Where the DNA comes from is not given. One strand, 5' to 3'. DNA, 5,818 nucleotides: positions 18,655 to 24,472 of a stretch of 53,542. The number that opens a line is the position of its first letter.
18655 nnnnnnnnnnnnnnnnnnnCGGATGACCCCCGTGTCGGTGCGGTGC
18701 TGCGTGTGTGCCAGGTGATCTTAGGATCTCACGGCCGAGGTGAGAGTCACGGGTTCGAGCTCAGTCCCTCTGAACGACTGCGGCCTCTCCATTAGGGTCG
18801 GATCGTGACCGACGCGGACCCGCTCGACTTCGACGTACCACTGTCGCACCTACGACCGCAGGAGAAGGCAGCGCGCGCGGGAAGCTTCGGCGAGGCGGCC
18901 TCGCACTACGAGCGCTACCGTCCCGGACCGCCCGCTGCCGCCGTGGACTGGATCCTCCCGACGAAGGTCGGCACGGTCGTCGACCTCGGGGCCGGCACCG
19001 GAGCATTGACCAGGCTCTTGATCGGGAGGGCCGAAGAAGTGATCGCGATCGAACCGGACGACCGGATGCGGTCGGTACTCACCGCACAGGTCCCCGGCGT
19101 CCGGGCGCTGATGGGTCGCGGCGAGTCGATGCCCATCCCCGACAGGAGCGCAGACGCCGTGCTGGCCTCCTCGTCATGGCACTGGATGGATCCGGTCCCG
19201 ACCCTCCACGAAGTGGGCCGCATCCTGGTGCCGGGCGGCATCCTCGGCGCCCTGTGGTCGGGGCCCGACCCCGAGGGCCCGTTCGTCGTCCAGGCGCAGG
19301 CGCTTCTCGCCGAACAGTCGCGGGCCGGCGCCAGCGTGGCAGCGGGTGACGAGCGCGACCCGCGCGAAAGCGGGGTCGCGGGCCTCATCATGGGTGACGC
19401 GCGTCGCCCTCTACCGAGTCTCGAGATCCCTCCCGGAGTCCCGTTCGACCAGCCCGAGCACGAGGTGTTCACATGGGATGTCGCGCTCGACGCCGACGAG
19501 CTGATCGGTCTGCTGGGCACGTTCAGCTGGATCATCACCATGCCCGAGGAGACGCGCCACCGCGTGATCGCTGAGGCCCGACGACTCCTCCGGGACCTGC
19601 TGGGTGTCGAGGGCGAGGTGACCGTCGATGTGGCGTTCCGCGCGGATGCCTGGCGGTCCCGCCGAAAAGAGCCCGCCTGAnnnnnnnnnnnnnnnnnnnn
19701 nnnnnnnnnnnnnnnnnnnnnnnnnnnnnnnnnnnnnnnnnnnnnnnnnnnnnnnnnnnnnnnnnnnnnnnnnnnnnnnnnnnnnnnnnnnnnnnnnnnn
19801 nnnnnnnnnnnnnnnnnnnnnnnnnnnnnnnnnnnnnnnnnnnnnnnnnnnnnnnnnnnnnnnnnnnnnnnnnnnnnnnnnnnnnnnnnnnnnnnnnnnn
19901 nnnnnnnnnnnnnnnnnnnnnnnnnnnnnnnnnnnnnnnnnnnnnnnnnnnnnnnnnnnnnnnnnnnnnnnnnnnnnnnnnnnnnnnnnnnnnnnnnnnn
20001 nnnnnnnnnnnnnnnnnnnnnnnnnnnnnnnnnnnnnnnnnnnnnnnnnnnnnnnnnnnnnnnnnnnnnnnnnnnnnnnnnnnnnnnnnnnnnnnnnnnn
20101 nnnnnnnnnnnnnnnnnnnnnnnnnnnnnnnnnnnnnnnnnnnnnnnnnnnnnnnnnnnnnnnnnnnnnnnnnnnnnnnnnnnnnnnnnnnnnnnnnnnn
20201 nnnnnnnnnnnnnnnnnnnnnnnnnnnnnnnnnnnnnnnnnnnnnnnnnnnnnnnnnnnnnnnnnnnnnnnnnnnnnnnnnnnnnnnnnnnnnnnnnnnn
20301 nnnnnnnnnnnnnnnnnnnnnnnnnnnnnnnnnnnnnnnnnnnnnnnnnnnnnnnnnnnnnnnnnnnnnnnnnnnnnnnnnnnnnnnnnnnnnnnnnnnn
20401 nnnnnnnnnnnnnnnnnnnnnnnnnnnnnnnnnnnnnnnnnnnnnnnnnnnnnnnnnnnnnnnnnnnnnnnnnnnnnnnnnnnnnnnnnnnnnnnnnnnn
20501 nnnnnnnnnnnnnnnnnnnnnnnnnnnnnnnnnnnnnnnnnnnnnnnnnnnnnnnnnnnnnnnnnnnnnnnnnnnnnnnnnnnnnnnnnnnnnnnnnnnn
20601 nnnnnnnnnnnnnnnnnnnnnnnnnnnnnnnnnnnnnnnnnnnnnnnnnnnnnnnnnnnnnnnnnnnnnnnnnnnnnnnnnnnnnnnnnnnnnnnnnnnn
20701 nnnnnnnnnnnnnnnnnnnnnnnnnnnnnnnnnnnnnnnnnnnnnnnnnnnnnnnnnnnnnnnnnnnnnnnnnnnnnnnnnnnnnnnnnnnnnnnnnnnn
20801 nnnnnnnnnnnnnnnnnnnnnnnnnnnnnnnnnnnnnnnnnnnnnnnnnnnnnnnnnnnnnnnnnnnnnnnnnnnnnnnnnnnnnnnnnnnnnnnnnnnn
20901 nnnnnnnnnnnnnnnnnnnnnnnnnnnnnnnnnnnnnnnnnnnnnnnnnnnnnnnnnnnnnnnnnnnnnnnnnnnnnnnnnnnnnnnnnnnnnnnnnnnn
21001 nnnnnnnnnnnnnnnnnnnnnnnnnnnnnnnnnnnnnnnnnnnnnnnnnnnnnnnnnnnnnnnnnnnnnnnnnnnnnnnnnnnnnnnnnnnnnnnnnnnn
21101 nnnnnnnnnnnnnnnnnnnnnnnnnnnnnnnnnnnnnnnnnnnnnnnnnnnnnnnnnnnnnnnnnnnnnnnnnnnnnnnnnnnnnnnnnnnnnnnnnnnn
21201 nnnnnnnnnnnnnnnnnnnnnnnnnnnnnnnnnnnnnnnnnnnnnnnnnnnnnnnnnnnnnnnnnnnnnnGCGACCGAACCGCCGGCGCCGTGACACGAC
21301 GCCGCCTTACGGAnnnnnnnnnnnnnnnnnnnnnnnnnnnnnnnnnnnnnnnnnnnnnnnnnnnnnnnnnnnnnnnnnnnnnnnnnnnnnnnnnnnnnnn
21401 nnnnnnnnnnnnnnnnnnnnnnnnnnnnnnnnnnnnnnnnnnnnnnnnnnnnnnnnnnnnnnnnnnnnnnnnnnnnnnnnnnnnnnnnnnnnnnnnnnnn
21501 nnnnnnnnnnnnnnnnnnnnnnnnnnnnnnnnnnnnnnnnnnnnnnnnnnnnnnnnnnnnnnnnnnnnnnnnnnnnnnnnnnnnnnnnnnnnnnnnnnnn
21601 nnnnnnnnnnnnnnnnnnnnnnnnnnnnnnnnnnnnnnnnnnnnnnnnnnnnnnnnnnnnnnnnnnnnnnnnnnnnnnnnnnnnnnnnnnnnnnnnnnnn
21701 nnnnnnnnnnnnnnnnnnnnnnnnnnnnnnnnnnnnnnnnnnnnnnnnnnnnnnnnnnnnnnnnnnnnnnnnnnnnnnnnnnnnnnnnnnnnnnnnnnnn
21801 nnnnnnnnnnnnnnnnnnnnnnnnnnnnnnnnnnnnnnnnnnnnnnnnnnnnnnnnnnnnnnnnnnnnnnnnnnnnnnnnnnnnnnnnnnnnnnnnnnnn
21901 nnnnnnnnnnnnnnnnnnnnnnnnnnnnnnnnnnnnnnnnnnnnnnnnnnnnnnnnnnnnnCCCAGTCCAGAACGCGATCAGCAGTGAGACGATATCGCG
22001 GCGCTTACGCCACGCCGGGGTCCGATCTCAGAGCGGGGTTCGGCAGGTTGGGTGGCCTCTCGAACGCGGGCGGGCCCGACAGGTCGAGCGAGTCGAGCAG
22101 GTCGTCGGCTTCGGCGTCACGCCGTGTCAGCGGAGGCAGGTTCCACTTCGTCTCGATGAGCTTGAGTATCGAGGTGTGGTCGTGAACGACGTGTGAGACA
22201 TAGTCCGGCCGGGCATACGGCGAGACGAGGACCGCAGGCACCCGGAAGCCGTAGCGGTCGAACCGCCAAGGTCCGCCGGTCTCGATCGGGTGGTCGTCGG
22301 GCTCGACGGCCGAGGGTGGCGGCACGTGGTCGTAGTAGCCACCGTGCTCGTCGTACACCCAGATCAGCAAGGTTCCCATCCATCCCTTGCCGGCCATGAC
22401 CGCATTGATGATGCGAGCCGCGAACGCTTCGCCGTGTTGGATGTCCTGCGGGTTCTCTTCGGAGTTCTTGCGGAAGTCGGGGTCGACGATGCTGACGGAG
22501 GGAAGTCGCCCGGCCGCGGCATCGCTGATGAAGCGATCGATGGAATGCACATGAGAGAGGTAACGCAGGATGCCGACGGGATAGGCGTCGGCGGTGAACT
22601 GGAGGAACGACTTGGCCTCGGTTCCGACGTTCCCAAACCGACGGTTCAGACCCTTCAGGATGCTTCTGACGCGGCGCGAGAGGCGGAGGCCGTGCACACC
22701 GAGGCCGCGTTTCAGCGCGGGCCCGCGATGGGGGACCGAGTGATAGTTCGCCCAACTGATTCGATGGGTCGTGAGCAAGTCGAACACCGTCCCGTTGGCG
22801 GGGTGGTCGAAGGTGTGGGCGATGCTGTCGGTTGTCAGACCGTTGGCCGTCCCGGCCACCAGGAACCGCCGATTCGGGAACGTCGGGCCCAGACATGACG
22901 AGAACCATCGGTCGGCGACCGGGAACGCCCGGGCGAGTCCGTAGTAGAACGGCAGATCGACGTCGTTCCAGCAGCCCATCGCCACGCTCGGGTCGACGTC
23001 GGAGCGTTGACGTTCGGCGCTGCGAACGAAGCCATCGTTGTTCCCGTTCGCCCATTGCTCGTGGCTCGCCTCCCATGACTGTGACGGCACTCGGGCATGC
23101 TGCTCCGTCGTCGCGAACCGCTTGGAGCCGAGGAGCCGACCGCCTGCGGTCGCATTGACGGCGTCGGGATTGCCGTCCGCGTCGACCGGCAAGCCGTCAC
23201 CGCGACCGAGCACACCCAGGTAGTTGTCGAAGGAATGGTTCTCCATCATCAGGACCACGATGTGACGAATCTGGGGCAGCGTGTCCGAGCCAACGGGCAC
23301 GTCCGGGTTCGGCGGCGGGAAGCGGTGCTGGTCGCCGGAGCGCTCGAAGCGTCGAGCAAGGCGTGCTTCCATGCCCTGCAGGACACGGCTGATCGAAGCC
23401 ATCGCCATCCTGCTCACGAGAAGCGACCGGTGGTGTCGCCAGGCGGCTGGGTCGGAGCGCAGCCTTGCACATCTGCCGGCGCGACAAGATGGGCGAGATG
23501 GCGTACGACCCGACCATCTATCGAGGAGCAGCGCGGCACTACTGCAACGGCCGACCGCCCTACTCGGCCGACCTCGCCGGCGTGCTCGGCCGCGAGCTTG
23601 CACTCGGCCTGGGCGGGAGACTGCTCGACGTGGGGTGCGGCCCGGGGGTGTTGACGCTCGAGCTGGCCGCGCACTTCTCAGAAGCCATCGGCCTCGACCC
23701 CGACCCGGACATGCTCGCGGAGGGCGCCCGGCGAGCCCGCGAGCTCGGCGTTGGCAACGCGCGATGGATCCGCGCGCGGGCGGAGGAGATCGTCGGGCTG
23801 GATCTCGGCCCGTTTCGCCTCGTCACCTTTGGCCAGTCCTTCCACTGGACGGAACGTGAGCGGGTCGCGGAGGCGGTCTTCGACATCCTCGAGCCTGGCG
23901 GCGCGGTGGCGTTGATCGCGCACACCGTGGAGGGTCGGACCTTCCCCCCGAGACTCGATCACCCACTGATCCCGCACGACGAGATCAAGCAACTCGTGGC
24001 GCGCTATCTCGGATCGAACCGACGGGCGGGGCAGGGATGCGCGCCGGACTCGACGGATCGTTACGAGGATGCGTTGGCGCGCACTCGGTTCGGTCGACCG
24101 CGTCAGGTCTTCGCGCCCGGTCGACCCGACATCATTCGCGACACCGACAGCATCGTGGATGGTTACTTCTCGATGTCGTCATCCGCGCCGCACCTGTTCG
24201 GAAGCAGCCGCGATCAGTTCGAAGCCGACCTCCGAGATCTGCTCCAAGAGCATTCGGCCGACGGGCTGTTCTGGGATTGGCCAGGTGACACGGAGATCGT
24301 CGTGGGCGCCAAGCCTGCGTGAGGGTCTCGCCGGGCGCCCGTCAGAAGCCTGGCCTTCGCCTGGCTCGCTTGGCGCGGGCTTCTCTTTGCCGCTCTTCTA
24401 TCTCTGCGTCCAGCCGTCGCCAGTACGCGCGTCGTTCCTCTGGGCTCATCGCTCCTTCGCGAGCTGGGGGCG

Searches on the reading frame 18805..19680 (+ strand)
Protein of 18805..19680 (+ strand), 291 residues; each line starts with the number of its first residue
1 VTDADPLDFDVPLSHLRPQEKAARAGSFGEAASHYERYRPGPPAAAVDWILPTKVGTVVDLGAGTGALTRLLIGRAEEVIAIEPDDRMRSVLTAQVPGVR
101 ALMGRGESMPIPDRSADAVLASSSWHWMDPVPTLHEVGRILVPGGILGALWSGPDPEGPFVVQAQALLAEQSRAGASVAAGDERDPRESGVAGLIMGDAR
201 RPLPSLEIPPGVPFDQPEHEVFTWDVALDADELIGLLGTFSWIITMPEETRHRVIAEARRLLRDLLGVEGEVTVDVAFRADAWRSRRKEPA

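Call 12: search_protein_families(library=pfam, proteins=[window:18805-19680:+], max_evalue=0.001)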
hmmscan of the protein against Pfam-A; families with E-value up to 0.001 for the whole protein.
window:18805-19680:+ (291 aa): 5 families
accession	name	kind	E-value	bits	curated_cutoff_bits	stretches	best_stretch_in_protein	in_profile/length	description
PF08241.18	Methyltransf_11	-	6.1e-16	59.3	21.2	1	59-147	1-93/95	Methyltransferase domain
PF13649.12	Methyltransf_25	-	4.8e-13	50.1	27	1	58-145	1-97/97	Methyltransferase domain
PF08242.18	Methyltransf_12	-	1.2e-06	29.5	30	1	59-147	1-98/98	Methyltransferase domain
PF00398.26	RrnaAD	-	1.3e-05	24.9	24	1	47-96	23-72/263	Ribosomal RNA adenine dimethylase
PF13489.12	Methyltransf_23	-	8.4e-05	22.8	27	1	35-147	1-114/164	Methyltransferase domain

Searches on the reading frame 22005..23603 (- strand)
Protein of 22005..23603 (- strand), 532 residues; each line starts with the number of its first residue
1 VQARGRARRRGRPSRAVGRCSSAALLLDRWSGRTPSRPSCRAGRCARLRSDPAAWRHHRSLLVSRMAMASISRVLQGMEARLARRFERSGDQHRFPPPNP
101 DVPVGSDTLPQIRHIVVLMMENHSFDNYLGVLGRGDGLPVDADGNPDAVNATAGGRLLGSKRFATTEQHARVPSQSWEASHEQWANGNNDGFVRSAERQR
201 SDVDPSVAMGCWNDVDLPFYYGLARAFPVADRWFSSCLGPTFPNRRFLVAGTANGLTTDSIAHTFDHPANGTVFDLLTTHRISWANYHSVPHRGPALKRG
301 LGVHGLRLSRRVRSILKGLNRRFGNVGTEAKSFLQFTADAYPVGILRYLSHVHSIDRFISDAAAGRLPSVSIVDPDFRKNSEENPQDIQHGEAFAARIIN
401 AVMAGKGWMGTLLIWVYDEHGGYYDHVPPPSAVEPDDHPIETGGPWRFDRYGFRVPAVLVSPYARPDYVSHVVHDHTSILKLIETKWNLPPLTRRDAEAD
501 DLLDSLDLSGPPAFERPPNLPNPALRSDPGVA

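Call 59: search_protein_families(library=pfam, proteins=[window:22005-23603:-], max_evalue=0.001)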
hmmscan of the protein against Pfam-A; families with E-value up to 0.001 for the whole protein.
window:22005-23603:- (532 aa): 1 family
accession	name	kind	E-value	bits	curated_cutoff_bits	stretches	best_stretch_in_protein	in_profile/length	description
PF04185.19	Phosphoesterase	-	7.3e-72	242.9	23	1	112-490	1-356/356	Phosphoesterase family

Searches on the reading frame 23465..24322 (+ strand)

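Call 12: search_protein_families(library=pfam, proteins=[window:23465-24322:+], max_evalue=0.001)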
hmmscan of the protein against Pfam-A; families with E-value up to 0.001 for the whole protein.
window:23465-24322:+ (285 aa): 6 families
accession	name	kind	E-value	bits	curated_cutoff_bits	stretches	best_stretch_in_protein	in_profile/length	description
PF13649.12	Methyltransf_25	-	2.1e-16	60.8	27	1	54-146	2-97/97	Methyltransferase domain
PF08241.18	Methyltransf_11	-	2.9e-13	50.7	21.2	1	54-149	1-94/95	Methyltransferase domain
PF08242.18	Methyltransf_12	-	5e-13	50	30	1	54-147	1-97/98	Methyltransferase domain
PF13847.12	Methyltransf_31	-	1.8e-09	37.8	27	1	51-154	5-113/145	Methyltransferase domain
PF01209.24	Ubie_methyltran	-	8.2e-09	35.6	20.1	1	50-151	48-152/233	ubiE/COQ5 methyltransferase family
PF13489.12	Methyltransf_23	-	2.1e-07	31.2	27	1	47-155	20-121/164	Methyltransferase domain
